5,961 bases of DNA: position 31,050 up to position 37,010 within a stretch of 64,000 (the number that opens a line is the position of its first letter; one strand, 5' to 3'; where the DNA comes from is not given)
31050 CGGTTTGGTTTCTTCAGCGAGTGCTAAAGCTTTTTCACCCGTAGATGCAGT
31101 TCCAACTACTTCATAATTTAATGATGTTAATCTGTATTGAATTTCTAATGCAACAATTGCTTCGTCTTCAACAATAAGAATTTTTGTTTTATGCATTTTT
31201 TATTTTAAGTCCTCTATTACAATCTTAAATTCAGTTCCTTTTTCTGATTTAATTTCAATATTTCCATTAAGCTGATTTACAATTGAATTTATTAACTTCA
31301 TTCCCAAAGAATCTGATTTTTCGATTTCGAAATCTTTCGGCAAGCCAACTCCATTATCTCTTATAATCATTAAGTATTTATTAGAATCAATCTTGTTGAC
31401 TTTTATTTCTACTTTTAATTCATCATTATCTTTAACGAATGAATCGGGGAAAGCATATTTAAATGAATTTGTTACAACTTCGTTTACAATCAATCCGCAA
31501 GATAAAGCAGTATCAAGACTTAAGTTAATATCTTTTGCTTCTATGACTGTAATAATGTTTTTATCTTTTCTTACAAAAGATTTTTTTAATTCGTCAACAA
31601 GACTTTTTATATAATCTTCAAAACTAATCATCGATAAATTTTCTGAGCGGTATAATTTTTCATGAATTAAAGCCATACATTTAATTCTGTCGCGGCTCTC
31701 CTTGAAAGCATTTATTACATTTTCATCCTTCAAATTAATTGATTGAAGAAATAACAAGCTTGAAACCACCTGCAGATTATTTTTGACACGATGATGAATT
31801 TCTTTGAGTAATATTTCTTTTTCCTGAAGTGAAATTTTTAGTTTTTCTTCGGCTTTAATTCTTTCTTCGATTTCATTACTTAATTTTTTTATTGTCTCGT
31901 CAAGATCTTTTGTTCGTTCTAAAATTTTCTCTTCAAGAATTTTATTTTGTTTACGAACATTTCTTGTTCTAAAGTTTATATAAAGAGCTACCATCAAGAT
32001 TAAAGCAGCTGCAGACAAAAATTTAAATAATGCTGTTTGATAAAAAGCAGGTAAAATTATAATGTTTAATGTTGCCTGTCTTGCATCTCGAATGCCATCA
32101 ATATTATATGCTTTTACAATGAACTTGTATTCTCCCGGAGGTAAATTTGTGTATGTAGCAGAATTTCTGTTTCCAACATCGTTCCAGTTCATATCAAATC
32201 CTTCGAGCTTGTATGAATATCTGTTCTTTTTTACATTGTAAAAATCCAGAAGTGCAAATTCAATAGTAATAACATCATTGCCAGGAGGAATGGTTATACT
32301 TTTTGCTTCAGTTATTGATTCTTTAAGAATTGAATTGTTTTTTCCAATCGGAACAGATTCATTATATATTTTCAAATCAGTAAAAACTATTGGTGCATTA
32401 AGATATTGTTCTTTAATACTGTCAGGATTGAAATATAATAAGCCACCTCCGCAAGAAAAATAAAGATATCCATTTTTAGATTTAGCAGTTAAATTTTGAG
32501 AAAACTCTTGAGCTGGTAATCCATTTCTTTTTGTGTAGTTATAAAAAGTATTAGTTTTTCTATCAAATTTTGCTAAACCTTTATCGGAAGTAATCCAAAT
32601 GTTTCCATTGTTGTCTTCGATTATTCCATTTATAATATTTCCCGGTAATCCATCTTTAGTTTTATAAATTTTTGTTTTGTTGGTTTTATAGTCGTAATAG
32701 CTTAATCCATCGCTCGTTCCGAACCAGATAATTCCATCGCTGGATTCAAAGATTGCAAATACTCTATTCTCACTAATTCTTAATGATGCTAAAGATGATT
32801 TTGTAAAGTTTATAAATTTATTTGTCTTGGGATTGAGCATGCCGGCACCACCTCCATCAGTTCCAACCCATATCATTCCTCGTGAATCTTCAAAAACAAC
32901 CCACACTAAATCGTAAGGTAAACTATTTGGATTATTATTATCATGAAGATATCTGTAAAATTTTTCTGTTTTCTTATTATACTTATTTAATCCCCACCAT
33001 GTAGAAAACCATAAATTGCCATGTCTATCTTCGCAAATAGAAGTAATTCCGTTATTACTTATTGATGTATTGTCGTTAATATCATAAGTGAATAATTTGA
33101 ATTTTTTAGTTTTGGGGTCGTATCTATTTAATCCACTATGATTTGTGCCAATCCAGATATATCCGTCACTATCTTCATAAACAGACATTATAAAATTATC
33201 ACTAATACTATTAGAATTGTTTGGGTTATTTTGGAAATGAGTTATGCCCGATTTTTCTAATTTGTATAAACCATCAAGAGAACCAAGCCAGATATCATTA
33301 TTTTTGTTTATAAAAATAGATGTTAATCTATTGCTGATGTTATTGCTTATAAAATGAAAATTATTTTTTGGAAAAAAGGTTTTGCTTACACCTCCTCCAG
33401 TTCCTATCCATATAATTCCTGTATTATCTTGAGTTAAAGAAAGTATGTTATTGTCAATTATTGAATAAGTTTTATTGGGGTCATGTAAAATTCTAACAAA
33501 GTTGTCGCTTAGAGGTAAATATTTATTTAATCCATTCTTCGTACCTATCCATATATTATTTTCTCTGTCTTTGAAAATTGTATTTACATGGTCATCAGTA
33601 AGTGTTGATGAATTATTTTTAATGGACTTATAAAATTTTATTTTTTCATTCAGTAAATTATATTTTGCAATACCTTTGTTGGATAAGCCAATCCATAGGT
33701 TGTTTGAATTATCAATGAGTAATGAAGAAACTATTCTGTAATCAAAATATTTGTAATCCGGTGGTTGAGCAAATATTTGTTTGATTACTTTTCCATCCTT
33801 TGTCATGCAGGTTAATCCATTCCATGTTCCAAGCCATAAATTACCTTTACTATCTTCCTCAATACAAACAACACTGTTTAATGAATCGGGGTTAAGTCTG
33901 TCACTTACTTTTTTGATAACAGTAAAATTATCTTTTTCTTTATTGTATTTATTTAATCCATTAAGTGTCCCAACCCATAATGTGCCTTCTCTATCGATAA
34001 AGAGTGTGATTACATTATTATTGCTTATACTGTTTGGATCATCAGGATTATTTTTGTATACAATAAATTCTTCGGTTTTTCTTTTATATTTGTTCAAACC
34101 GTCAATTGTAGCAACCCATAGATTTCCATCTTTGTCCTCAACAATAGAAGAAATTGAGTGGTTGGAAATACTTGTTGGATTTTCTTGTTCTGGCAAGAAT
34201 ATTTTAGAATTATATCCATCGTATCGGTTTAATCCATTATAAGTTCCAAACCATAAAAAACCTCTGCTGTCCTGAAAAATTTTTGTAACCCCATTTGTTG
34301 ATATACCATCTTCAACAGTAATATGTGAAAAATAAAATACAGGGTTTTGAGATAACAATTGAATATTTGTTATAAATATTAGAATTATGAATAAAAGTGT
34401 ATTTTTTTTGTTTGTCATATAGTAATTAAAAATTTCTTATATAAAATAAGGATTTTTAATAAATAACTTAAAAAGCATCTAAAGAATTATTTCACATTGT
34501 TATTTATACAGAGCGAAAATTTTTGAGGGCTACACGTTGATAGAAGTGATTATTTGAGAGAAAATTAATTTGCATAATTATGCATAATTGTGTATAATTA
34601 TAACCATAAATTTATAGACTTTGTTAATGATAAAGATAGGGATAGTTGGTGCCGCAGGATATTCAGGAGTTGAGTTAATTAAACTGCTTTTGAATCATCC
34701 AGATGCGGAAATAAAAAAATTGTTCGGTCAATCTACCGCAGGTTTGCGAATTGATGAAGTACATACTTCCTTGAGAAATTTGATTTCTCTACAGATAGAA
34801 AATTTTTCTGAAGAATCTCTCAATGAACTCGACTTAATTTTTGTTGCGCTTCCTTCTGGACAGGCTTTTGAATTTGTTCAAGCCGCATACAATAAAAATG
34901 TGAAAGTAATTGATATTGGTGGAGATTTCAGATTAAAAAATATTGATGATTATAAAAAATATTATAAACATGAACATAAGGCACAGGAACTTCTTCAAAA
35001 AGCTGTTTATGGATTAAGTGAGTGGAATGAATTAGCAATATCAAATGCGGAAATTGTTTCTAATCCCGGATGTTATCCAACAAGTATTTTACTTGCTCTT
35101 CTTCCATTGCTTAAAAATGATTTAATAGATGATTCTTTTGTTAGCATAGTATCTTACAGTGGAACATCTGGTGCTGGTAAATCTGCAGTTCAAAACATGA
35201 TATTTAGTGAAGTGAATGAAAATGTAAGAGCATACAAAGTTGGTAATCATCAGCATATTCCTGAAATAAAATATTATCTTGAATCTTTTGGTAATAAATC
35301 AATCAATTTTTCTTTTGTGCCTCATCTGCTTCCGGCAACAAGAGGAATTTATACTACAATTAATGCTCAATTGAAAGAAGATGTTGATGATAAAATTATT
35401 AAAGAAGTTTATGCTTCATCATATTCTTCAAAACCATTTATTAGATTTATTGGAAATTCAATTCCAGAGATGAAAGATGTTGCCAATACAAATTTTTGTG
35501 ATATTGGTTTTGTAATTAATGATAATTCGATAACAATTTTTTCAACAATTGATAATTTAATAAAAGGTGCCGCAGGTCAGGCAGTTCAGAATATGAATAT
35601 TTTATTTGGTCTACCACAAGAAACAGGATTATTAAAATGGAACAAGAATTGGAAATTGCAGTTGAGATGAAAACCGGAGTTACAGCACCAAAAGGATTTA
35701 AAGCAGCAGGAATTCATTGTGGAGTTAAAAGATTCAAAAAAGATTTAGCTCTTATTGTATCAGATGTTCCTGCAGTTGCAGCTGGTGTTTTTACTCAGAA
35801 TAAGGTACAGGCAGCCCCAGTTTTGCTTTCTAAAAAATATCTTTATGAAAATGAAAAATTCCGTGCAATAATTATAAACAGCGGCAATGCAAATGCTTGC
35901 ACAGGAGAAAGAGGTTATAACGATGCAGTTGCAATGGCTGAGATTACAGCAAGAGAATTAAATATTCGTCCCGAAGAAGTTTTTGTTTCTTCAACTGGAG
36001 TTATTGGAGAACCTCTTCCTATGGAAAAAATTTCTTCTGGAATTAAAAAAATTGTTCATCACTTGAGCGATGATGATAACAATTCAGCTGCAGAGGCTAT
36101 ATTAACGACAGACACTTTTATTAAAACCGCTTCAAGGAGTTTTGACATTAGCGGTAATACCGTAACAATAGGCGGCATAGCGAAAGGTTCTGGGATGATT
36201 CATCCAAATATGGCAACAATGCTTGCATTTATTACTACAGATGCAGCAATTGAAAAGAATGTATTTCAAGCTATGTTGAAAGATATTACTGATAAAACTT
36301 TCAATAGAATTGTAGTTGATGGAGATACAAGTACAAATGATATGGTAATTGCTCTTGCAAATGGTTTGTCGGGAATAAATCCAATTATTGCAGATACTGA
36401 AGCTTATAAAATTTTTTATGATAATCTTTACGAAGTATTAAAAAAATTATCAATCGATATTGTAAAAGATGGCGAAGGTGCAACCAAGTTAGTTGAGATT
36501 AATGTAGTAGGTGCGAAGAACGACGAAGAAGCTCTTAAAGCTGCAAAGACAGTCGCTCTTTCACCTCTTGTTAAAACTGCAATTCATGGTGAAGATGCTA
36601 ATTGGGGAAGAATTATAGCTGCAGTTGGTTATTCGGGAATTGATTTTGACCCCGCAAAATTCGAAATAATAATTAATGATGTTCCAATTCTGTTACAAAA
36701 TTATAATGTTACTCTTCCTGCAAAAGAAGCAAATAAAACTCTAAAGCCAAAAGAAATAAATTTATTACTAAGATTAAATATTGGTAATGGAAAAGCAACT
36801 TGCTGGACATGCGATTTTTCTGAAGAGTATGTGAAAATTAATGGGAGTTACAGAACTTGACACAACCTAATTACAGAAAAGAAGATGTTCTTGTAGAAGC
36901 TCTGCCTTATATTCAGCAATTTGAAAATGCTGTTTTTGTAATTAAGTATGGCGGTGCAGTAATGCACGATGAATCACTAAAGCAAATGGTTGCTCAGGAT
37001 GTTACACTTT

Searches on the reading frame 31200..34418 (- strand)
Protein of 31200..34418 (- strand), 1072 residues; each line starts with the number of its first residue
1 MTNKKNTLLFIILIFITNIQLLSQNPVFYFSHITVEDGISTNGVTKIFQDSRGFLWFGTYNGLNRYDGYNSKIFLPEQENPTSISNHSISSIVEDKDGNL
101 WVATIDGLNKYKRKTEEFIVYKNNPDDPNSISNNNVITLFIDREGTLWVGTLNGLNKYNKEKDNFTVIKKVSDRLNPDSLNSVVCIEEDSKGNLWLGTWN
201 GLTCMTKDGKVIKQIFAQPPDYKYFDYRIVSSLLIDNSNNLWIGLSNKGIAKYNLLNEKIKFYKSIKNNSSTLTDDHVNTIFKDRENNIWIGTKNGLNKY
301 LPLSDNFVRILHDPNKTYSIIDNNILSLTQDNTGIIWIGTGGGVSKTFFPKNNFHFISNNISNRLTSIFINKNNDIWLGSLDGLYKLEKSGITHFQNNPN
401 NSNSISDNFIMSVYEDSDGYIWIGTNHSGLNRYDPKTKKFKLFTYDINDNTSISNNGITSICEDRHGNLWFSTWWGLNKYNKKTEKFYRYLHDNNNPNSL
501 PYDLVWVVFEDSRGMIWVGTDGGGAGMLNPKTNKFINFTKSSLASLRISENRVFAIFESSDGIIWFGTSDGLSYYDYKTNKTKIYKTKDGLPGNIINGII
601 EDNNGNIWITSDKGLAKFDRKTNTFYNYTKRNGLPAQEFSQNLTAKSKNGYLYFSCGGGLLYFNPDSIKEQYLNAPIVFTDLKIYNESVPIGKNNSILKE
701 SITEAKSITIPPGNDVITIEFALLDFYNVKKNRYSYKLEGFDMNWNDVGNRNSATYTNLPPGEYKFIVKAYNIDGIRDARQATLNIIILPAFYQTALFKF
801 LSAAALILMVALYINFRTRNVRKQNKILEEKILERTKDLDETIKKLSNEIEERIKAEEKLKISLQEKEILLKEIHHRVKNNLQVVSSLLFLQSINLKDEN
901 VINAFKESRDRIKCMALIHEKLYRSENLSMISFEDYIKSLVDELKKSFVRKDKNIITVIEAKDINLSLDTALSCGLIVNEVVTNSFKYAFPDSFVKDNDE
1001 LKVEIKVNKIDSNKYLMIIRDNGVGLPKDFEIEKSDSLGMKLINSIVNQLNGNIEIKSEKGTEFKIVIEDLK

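Call 58: search_protein_families(library=ncbifam, proteins=[window:31200-34418:-], max_evalue=1e-10)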
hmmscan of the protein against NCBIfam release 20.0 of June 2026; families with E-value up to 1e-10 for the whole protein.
window:31200-34418:- (1072 aa): 2 families
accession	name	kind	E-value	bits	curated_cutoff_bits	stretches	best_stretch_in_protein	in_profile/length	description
NF052228.1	T9SS_PorZ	equivalog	2.9e-41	141.7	260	0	230-298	482-554/757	type IX secretion system anionic LPS delivery protein PorZ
NF051872.1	HisKinPhyk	equivalog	6.9e-36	123.9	750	1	836-1060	315-526/537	sensor histidine kinase PhyK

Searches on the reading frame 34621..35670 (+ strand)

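Call 58: search_protein_families(library=ncbifam, proteins=[window:34621-35670:+], max_evalue=1e-10)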
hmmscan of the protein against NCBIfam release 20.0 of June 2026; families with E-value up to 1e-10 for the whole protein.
window:34621-35670:+ (349 aa): 6 families
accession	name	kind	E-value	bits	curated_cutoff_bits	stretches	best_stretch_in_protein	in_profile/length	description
TIGR01850.1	argC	equivalog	7.2e-121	403.6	233.6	1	4-338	1-339/345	N-acetyl-gamma-glutamyl-phosphate reductase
TIGR01851.1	argC_other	equivalog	3e-24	85.9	229.85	1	65-331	45-310/310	N-acetyl-gamma-glutamyl-phosphate reductase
NF006416.0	PRK08664.1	subfamily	1.2e-20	74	232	0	142-328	141-343/350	aspartate-semialdehyde dehydrogenase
NF011456.0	PRK14874.1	equivalog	2e-16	59.9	223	0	133-251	111-223/346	aspartate-semialdehyde dehydrogenase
TIGR00978.1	asd_EA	equivalog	6e-15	55.2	301.2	1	4-328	1-340/342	aspartate-semialdehyde dehydrogenase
TIGR01296.1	asd_B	equivalog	1.5e-12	47.3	324.2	0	136-252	109-220/339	aspartate-semialdehyde dehydrogenase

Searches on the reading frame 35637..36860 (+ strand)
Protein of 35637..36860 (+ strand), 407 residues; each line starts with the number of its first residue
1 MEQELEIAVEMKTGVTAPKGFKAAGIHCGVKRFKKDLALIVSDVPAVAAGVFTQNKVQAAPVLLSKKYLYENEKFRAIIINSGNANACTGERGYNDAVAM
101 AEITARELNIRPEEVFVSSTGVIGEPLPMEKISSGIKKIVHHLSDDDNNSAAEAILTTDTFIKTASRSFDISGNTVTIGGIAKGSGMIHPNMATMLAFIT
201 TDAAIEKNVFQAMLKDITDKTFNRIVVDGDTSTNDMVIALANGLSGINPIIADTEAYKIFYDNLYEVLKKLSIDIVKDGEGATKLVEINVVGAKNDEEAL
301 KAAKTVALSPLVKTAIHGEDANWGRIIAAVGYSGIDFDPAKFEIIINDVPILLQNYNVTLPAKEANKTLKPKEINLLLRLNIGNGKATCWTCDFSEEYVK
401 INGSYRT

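Call 58: search_protein_families(library=ncbifam, proteins=[window:35637-36860:+], max_evalue=1e-10)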
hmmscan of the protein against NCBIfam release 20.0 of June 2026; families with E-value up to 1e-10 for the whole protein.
window:35637-36860:+ (407 aa): 2 families
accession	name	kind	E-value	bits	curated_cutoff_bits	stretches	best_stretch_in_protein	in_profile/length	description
NF003802.0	PRK05388.1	equivalog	2.7e-159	530.1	351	1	12-407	4-400/400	bifunctional glutamate N-acetyltransferase/amino-acid acetyltransferase ArgJ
TIGR00120.1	ArgJ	equivalog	3.6e-152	506.9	298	1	12-407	2-405/405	bifunctional ornithine acetyltransferase/N-acetylglutamate synthase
